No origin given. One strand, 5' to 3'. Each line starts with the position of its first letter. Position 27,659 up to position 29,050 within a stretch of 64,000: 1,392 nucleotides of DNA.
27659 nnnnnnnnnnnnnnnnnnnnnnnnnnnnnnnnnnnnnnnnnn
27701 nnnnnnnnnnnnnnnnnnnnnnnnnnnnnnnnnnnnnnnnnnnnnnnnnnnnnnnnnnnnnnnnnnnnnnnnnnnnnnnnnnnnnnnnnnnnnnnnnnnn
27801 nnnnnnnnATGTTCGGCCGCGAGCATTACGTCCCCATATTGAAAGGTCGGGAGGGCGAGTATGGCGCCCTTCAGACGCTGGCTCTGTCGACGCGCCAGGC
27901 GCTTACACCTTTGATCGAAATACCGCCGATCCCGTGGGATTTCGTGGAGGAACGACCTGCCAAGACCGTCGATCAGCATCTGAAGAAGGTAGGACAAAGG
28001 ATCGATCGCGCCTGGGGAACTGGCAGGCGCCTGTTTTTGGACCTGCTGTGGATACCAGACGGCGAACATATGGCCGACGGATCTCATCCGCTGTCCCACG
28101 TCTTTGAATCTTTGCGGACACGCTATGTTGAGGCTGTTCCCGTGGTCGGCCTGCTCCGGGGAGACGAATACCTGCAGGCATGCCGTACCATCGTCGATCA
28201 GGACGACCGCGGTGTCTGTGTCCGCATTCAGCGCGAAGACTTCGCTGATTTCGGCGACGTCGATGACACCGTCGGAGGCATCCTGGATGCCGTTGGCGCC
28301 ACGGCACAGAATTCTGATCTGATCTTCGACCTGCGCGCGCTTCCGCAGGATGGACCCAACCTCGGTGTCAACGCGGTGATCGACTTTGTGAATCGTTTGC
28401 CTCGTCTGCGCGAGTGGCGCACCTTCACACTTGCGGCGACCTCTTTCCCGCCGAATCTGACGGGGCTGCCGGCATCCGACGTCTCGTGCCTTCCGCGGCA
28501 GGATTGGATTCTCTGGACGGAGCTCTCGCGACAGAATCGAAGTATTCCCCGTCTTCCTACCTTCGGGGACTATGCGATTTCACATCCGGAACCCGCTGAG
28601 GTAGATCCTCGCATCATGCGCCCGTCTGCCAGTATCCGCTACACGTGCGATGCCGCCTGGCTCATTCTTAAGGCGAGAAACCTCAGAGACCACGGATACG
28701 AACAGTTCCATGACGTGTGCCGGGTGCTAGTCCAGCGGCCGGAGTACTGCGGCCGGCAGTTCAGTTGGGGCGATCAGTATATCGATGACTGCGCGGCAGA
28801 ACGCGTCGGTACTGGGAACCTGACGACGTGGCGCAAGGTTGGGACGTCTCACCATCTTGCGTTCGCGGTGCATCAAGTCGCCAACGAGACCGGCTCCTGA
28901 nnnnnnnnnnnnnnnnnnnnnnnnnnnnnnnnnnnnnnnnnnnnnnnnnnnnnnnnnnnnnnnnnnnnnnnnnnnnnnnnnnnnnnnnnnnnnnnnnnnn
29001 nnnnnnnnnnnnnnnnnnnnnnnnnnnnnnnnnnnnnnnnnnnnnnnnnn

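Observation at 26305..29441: Four-gene module next to the integrase: HigB toxin, HigA-ImmA/IrrE fusion, Beta-protein (sce7725-like), and convergent sce7726-like PD-(D/E)xK protein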

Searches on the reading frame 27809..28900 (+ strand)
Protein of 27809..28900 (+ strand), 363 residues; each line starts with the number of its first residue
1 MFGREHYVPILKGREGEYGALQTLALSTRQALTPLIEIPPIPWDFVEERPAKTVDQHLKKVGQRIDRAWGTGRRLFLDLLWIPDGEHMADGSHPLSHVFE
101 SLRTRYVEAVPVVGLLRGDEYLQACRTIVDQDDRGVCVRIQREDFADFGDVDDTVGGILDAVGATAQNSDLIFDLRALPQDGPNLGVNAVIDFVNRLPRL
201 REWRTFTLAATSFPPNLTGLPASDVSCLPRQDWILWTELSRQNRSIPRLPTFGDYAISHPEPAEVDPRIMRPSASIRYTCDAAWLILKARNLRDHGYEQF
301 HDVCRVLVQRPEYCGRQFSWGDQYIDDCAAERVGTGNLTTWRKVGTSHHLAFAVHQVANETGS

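Call 3: search_protein_families(library=pfam, proteins=[window:27809-28900:+], max_evalue=0.01)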
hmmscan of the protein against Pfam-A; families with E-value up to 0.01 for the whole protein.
window:27809-28900:+ (363 aa): 1 family
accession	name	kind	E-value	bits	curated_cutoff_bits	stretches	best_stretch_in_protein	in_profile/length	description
PF14350.11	Beta_protein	-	4.9e-83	279.9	27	1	7-354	1-341/342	Beta protein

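Call 4: search_protein_families(library=ncbifam, proteins=[window:27809-28900:+], max_evalue=0.01)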
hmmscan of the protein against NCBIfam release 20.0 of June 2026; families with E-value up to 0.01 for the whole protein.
window:27809-28900:+ (363 aa): 0 families

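Call 5: search_protein_families(library=padloc, proteins=[window:27809-28900:+], max_evalue=0.01)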
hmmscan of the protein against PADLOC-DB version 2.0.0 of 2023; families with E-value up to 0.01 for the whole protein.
window:27809-28900:+ (363 aa): 4 families
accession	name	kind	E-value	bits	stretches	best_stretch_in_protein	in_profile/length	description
PDLC03983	PD-Lambda-2_C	-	4.7e-64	214.8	1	5-358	5-352/374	-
PDLC03984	PD-Lambda-2_C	-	9e-54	181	1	5-359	3-363/377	-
PDLC03985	PD-Lambda-2_C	-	3.4e-13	48.1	1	6-174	4-178/192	-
PDLC02985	beta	-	2.2e-07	27.9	1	2-351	5-334/355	-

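Call 7: search_protein_families(library=phrogs, proteins=[window:27809-28900:+], max_evalue=0.01)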
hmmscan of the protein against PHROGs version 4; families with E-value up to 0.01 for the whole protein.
window:27809-28900:+ (363 aa): 1 family
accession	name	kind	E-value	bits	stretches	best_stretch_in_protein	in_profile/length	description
phrog_9159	-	unknown function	2e-71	242.2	1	6-358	5-351/356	-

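Call 17: find_homologous_proteins(query=window:27809-28900:+, max_evalue=0.00001)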
Query window:27809-28900:+ (363 aa): 750 proteins with E <= 0.00001 among 3776 candidates; the best 120 are listed.
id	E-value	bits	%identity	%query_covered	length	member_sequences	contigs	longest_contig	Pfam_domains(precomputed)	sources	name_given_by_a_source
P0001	9.9e-246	833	97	100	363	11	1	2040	PF14350.12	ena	-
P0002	9.9e-224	760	90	100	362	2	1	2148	PF14350.12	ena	-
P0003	6.8e-207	705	82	100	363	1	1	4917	PF14350.12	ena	-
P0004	9.8e-205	698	81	100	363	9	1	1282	PF14350.12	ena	-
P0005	4.4e-190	650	75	100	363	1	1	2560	PF14350.12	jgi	jgi:hypothetical protein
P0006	4.5e-187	640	76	100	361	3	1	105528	PF14350.12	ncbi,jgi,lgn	ncbi:MAG: beta family protein [Bryobacteraceae bacterium]|jgi:hypothetical protein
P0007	7.0e-187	639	90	84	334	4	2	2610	PF14350.12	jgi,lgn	-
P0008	1.1e-186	638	75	100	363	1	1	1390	PF14350.12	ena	-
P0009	1.5e-183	628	72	100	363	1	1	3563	PF14350.12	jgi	jgi:Beta protein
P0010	1.0e-181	622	72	99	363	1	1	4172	PF14350.12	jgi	jgi:hypothetical protein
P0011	1.6e-178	612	71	100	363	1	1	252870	PF14350.12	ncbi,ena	-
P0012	3.3e-178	610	78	92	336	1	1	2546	PF14350.12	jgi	jgi:hypothetical protein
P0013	2.6e-173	594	68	100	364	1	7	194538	PF14350.12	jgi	jgi:Beta protein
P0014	1.4e-171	589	69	100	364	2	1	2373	PF14350.12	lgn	-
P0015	2.5e-169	581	68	100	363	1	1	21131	PF14350.12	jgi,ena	-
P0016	6.9e-165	567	73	91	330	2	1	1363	PF14350.12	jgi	jgi:hypothetical protein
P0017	1.5e-163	562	66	100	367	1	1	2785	PF14350.12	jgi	jgi:hypothetical protein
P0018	5.6e-162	557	64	100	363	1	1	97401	PF14350.12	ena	-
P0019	1.5e-161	556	64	99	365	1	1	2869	PF14350.12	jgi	jgi:hypothetical protein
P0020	4.5e-160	551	65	100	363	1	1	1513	PF14350.12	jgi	jgi:hypothetical protein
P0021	1.7e-157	542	62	100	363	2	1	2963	PF14350.12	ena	-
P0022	2.7e-157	542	63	100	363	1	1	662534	PF14350.12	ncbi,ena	-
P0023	8.3e-157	540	63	100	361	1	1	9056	PF14350.12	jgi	jgi:hypothetical protein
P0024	1.2e-156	539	63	100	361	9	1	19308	PF14350.12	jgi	jgi:hypothetical protein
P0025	1.9e-156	539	64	100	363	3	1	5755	PF14350.12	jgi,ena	-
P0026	2.7e-156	538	85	76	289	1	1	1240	PF14350.12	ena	-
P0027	6.1e-156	537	64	99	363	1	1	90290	PF14350.12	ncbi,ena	-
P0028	2.9e-154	532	62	100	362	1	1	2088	PF14350.12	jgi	jgi:hypothetical protein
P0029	5.9e-154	531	62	100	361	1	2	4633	PF14350.12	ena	-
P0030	6.8e-154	530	63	100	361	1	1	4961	PF14350.12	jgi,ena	-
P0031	9.4e-154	530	60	100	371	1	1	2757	PF14350.12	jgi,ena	-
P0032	5.8e-153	527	60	100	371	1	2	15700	PF14350.12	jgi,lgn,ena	-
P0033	7.5e-153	527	60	100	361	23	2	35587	PF14350.12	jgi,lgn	jgi:hypothetical protein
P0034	9.8e-153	527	61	100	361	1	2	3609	PF14350.12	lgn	-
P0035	1.1e-152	526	60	100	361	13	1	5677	PF14350.12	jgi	jgi:Beta protein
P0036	7.3e-152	524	62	100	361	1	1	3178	PF14350.12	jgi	jgi:hypothetical protein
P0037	2.0e-151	522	63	100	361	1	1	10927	PF14350.12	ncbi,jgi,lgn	jgi:hypothetical protein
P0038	3.5e-151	522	62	99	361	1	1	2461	PF14350.12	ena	-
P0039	6.4e-151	521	60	100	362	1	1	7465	PF14350.12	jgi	jgi:hypothetical protein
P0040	1.2e-150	520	61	100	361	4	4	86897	PF14350.12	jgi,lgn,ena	-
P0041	1.6e-150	519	61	100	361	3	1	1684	PF14350.12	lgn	-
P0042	3.0e-150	518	60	100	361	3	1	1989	PF14350.12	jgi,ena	-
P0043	9.5e-150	517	59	100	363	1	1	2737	PF14350.12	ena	-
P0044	1.8e-149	516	60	100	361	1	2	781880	PF14350.12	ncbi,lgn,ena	-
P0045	3.1e-149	515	59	100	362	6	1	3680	PF14350.12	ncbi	-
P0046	6.4e-149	514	61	100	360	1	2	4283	PF14350.12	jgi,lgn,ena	jgi:hypothetical protein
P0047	3.3e-148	512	58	100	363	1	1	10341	PF14350.12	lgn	-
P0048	6.1e-148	511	59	99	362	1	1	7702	PF14350.12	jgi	jgi:hypothetical protein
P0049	1.3e-146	506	60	100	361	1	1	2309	PF14350.12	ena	-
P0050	6.2e-146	504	59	99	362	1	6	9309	PF14350.12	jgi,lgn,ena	-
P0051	1.2e-145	503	59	100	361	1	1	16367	PF14350.12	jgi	jgi:hypothetical protein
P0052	1.2e-145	503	57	100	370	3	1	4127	PF14350.12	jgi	-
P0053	3.5e-144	499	58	100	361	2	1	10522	PF14350.12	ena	-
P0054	8.6e-144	497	57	100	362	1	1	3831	PF14350.12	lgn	-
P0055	9.7e-144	497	60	100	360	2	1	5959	PF14350.12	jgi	jgi:hypothetical protein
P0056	9.8e-144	497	57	99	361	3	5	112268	PF14350.12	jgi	jgi:hypothetical protein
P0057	1.5e-143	496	59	99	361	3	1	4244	PF14350.12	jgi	jgi:hypothetical protein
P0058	4.4e-142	492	59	99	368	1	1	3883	PF14350.12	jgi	jgi:hypothetical protein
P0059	4.9e-142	491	59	100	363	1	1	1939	PF14350.12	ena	-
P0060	1.1e-141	490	58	99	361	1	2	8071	PF14350.12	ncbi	-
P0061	2.5e-141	489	57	98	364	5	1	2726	PF14350.12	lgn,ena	-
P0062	3.3e-141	489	58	99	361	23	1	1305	PF14350.12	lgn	-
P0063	1.2e-140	487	58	98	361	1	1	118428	PF14350.12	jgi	jgi:Beta protein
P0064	1.2e-140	487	56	100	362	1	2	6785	PF14350.12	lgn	-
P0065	2.6e-140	486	58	99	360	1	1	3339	PF14350.12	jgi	jgi:hypothetical protein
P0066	4.4e-140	485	58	100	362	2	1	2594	PF14350.12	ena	-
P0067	4.6e-140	485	59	99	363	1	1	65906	PF14350.12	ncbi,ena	-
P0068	5.2e-140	485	57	100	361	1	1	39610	PF14350.12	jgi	jgi:Beta protein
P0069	5.2e-140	485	57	98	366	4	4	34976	PF14350.12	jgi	jgi:hypothetical protein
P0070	7.2e-140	484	56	99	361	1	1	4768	PF14350.12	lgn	-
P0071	7.9e-140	484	57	100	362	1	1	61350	PF14350.12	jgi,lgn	jgi:hypothetical protein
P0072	4.9e-139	482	58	99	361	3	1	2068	PF14350.12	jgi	jgi:hypothetical protein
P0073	1.6e-138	480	56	99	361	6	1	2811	PF14350.12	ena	-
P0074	2.0e-138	480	56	99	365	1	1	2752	PF14350.12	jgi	jgi:hypothetical protein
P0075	3.6e-138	479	58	99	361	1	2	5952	PF14350.12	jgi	jgi:hypothetical protein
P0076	4.6e-138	478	57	100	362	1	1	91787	PF14350.12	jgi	jgi:hypothetical protein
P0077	6.8e-138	478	57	99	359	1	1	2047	PF14350.12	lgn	-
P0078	1.4e-137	477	55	99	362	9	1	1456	PF14350.12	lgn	-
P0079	7.8e-137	474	57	99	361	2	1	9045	PF14350.12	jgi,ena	jgi:hypothetical protein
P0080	1.1e-136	474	56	99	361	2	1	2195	PF14350.12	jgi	jgi:hypothetical protein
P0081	1.9e-136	473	56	100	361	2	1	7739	PF14350.12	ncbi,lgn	-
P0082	2.0e-136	473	56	100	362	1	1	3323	PF14350.12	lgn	-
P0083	2.2e-136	473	56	99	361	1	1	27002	PF14350.12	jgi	jgi:hypothetical protein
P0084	4.3e-136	472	54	100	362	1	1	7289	PF14350.12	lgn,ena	-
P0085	1.7e-135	470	55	100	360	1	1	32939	PF14350.12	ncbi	-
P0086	1.8e-135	470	57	100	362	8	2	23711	PF14350.12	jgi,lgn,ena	jgi:hypothetical protein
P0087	2.2e-135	470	54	100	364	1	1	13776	PF14350.12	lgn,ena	-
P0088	2.6e-135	469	55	99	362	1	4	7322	PF14350.12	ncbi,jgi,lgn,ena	-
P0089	4.6e-135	468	58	100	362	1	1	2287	PF14350.12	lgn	-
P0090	8.3e-135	468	57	99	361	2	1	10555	PF14350.12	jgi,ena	jgi:hypothetical protein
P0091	7.2e-134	465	59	92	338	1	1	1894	PF14350.12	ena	-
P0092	1.1e-133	464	56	99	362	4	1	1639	PF14350.12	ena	-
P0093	1.3e-133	464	56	100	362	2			PF14350.12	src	-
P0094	2.3e-133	463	55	99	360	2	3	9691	PF14350.12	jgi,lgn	jgi:hypothetical protein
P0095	4.0e-133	462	58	100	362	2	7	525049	PF14350.12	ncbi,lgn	-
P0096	5.2e-133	462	57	99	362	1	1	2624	PF14350.12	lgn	-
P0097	1.1e-132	461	54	99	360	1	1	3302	PF14350.12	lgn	-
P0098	2.0e-132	460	54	98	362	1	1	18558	PF14350.12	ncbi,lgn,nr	ncbi:MAG: beta family protein [Acidobacteria bacterium]|nr:beta family protein [Acidobacteriota bact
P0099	3.2e-132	459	55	100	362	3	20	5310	PF14350.12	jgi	jgi:hypothetical protein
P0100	4.1e-132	459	53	98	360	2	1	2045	PF14350.12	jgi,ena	-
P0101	6.0e-132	458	54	100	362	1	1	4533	PF14350.12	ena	-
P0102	1.0e-131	457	54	99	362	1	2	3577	PF14350.12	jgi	jgi:hypothetical protein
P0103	1.4e-131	457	55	99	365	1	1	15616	PF14350.12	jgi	jgi:hypothetical protein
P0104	2.7e-131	456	56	100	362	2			PF14350.12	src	-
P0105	2.8e-131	456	56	100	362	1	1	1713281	PF14350.12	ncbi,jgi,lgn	ncbi:MAG TPA: beta family protein [Candidatus Angelobacter sp.]|jgi:hypothetical protein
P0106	7.2e-131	455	53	100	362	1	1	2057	PF14350.12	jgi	jgi:hypothetical protein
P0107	2.8e-130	453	53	99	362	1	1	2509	PF14350.12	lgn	-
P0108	2.9e-130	453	53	100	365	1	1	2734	PF14350.12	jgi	jgi:hypothetical protein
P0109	3.2e-130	453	55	100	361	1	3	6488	PF14350.12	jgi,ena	-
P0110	5.0e-130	452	52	98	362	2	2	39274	PF14350.12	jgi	jgi:hypothetical protein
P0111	5.4e-130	452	54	100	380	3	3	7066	PF14350.12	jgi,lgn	jgi:hypothetical protein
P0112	6.3e-130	452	55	93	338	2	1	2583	PF14350.12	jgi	jgi:hypothetical protein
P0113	2.2e-129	450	53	99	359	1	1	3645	PF14350.12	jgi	-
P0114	2.4e-129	450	55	98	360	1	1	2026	PF14350.12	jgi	jgi:Beta protein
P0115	2.5e-129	450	55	97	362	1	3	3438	PF14350.12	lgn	-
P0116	3.4e-129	449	52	100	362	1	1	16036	PF14350.12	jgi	jgi:Beta protein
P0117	7.7e-129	448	53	99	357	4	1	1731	PF14350.12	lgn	-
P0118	8.5e-129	448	52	98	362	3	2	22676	PF14350.12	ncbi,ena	-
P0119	9.8e-129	448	52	99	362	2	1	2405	PF14350.12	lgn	-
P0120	1.4e-128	447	52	97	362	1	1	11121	PF14350.12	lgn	-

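Call 19: find_related_loci(query=A1, collection=genome_contigs, flank=6000)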
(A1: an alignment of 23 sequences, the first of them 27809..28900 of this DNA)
Query A1 (363 aa) in genome_contigs; peptide patterns used: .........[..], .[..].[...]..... (x = any residue, [..] = any of these).
145 stretches matched a pattern; 54 encode a relative of the query (tblastn E <= 1e-3); 54 distinct loci.
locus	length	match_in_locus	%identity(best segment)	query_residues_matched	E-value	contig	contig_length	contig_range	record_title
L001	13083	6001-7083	88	1-363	0e+0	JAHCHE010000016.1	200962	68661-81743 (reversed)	MAG: Bryobacteraceae bacterium isolate TGS_ACI2 ACI2_16, whole genome shotgun sequence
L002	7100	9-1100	83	1-363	0e+0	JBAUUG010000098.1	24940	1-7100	MAG: Bryobacteraceae bacterium isolate MFD04717_ilm_asm_bin21 k127_347121, whole genome shotgun sequence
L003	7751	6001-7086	80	1-363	0e+0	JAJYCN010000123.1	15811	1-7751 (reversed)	MAG: Acidobacteria bacterium isolate BP9.bin4 NODE_7130_length_15811_cov_1.397475, whole genome shotgun sequence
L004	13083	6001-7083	76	1-363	0e+0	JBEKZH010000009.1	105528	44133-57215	MAG: Bryobacteraceae bacterium isolate SPRUCE 694 SPRUCE_694_9, whole genome shotgun sequence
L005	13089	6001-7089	63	1-363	3e-157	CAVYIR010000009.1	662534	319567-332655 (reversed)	MAG: uncultured Acidobacteriaceae bacterium isolate MFD05377.bin.1.126 genome assembly, contig: contig_48257, whole geno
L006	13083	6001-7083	60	1-363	2e-153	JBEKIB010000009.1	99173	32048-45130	MAG: Terriglobales bacterium isolate SPRUCE 290 SPRUCE_290_9, whole genome shotgun sequence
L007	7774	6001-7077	64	1-359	2e-152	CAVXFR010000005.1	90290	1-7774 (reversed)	MAG: Terriglobia bacterium isolate MFD02416.bin.2.198 genome assembly, contig: contig_19008, whole genome shotgun sequen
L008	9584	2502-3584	63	1-363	2e-152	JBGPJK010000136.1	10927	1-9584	MAG: Terriglobia bacterium isolate OBJ_0618_7090110_311 k141_8142673_length_10927_cov_11.0000, whole genome shotgun sequ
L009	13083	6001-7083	60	1-363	7e-150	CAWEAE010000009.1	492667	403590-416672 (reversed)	MAG: Terriglobia bacterium isolate MFD05705.bin.1.27 genome assembly, contig: contig_75499, whole genome shotgun sequenc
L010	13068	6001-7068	58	1-358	3e-145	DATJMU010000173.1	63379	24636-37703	MAG TPA_asm: Terracidiphilus sp. isolate SMAG_U14843 k141_1839555, whole genome shotgun sequence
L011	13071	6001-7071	57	1-359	5e-145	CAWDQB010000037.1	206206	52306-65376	MAG: uncultured Acidobacteriaceae bacterium isolate MFD04780.bin.2.87 genome assembly, contig: contig_24259, whole genom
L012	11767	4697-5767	58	2-359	1e-139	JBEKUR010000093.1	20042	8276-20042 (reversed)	MAG: Terriglobia bacterium isolate SPRUCE 586 SPRUCE_586_93, whole genome shotgun sequence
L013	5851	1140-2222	55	1-363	6e-138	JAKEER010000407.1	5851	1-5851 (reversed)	MAG: Acidobacteria bacterium isolate PMV_1.51 PMV_1.51.k101_563982, whole genome shotgun sequence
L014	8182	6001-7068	54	7-363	8e-136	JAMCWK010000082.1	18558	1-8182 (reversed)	MAG: Acidobacteriota bacterium isolate FK_Sedi_B_Bin.59 NODE_10715_length_18558_cov_9.28485, whole genome shotgun sequen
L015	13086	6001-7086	56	1-363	2e-130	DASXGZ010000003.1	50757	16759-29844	MAG TPA_asm: Candidatus Angelobacter sp. isolate SMAG_U5179 k141_1511489, whole genome shotgun sequence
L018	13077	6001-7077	43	1-359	3e-105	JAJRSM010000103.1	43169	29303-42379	MAG: Deltaproteobacteria bacterium isolate Dive100_bin4.97 k141_1001119, whole genome shotgun sequence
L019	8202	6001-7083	45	2-362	3e-103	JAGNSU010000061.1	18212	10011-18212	MAG: Flavobacteriales bacterium isolate Go_SlAct_bin_145 Go_SlAct_11980_length_18212_cov_10.509317, whole genome shotgun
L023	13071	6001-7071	47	1-359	6e-100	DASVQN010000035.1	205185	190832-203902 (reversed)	MAG TPA_asm: Solirubrobacteraceae bacterium isolate SMAG_U3209 k141_335344, whole genome shotgun sequence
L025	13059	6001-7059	44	7-359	6e-95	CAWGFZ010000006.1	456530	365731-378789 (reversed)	MAG: uncultured Acidobacteriaceae bacterium isolate MFD03044.bin.1.111 genome assembly, contig: contig_22025, whole geno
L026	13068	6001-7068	42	2-359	7e-92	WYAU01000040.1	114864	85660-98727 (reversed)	MAG: Candidatus Brocadia sp. isolate AMX1 k127_265510, whole genome shotgun sequence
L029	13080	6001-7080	37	1-359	8e-89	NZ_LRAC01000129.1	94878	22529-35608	Paenibacillus sp. DMB5, whole genome shotgun sequence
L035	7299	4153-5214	40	1-359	2e-85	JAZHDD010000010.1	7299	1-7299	MAG: Desulfovibrionaceae bacterium isolate Bin10Zod NODE_1410_length_7299_cov_23.784373, whole genome shotgun sequence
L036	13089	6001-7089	41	2-363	4e-83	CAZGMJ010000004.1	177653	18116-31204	MAG TPA_asm: uncultured Pirellulales bacterium isolate binchicken_co17_417 genome assembly, contig: NODE_170_length_1776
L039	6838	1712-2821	38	2-363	6e-79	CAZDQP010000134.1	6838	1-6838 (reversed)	MAG TPA_asm: uncultured Pirellulales bacterium isolate SRP323688_co1_236 genome assembly, contig: NODE_15688_length_6838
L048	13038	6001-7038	33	7-357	4e-48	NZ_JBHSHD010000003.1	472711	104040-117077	Dokdonella ginsengisoli strain CCUG 52462 platanus_K_default_3, whole genome shotgun sequence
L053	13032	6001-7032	30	4-363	7e-38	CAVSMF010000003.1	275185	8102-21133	MAG: uncultured Verrucomicrobiae bacterium isolate MFD04944.bin.1.307 genome assembly, contig: contig_19984, whole genom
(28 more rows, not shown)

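Call 24: search_dna_similar(query=window:27809-28900:+, collection=phages, mode=protein, max_evalue=0.001, max_rows=25)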
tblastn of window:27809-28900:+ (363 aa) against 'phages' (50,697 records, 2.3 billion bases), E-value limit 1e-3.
Records with a match: 6; places in all: 6; records where one place covers at least 80% of the query: 6.
Best place of each record, by identity: <60% 6.
By first word of the organism name: Gordonia 4; Mycolicibacterium 1; Escherichia 1.
By host as written in the record: Gordonia rubripertincta NRRL B-16540 SEA 2; Gordonia terrae 3612 2; Mycolicibacterium smegmatis MC2 155 1; Escherichia coli SA53 1.
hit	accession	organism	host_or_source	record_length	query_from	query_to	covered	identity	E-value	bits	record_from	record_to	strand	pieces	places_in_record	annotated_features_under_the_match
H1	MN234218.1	Gordonia phage Powerball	Gordonia rubripertincta NRRL B-16540 SEA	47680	6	359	98%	28.4%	4e-26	115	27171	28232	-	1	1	33: hypothetical protein | 32: exonuclease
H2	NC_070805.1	Gordonia phage Powerball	Gordonia rubripertincta NRRL B-16540 SEA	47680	6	359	98%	28.4%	4e-26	115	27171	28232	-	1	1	33: hypothetical protein | 32: exonuclease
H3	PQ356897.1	Mycolicibacterium phage Mycofy1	Mycolicibacterium smegmatis MC2 155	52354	7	359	97%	27.5%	8e-24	108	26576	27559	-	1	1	hypothetical protein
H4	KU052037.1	Escherichia phage Rac-SA53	Escherichia coli SA53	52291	7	362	98%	26.3%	3e-37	148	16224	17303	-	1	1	hypothetical protein (x2)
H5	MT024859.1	Gordonia phage DumpsterDude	Gordonia terrae 3612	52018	6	359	98%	25.3%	4e-20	98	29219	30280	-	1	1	33: hypothetical protein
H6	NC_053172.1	Gordonia phage DumpsterDude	Gordonia terrae 3612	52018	6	359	98%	25.3%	4e-20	98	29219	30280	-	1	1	33: hypothetical protein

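Call 25: search_dna_similar(query=window:27809-28900:+, collection=plasmids, mode=protein, max_evalue=0.001, max_rows=30)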
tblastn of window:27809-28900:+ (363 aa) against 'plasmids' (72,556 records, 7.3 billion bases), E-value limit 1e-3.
Records with a match: 30; places in all: 33; records where one place covers at least 80% of the query: 27.
Best place of each record, by identity: <60% 30.
By first word of the organism name: Agrobacterium 5; Rhizobium 5; Rhodococcus 4; Acinetobacter 3; Sinorhizobium 2; Bacillus 2; Paracoccus 2; Marinibacterium 1; Escherichia 1; Roseovarius 1; and 4 more.
By predicted mobility (MOB-suite, as given by PLSDB): non-mobilizable 17; conjugative 8; mobilizable 5.
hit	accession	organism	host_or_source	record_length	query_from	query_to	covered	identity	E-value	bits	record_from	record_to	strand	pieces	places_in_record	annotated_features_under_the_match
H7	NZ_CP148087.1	Sinorhizobium meliloti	Medicago sativa,cell culture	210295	7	362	98%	32.4%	2e-49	185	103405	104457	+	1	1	beta family protein | sce7726 family protein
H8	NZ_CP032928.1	Agrobacterium tumefaciens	Rubus sp.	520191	7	362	98%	32.4%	5e-49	184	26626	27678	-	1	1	beta family protein | sce7726 family protein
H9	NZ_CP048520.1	Agrobacterium tumefaciens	walnut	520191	7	362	98%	32.4%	5e-49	184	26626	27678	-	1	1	beta family protein | sce7726 family protein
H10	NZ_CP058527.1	Agrobacterium tumefaciens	-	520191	7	362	98%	32.4%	5e-49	184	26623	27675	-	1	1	beta family protein | sce7726 family protein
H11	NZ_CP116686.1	Agrobacterium fabrum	cell culture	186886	7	362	98%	32.0%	3e-49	184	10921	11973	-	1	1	beta family protein | sce7726 family protein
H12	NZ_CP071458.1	Rhizobium lentis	lentil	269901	7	362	98%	32.0%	4e-49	184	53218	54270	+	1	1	beta family protein | sce7726 family protein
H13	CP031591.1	Marinibacterium anthonyi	Isolate culture,marine surface water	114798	7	363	98%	31.2%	1e-44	171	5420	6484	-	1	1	hypothetical protein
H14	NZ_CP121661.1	Sinorhizobium terangae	Desmanthus virgatus,cell culture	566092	1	359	99%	29.5%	7e-46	175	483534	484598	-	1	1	beta family protein | sce7726 family protein | XRE family transcriptional regulator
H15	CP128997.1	Rhodococcus opacus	sludge,sludge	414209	7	358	97%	28.6%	4e-35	143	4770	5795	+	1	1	beta family protein | sce7726 family protein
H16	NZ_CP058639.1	Rhodococcus sp. ZPP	cell culture,soil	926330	7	358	97%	28.6%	4e-35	143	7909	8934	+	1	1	beta family protein | sce7726 family protein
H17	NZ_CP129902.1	Rhodococcus ruber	soil,bacterial genome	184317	4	359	98%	26.6%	9e-30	127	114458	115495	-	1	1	beta family protein | sce7726 family protein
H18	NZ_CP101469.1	Rhodococcus gordoniae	water,poultry farm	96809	4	359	98%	26.6%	1e-29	127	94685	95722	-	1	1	beta family protein | sce7726 family protein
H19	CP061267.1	Escherichia coli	Sheep,cell culture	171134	7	362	98%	26.3%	8e-37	148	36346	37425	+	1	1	beta family protein | sce7726 family protein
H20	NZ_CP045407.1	Roseovarius sp. THAF9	pure culture,Surface of a polyethylene ...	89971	7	362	98%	24.5%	2e-14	82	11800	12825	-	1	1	beta family protein | XRE family transcriptional regulator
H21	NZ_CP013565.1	Rhizobium phaseoli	Phaseolus vulgaris,Whole ...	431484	7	362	98%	24.4%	2e-15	85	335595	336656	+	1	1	beta family protein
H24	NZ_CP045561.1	Acinetobacter nosocomialis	Homo sapiens,blood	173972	64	363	83%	28.7%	2e-29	127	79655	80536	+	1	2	hypothetical protein | sce7726 family protein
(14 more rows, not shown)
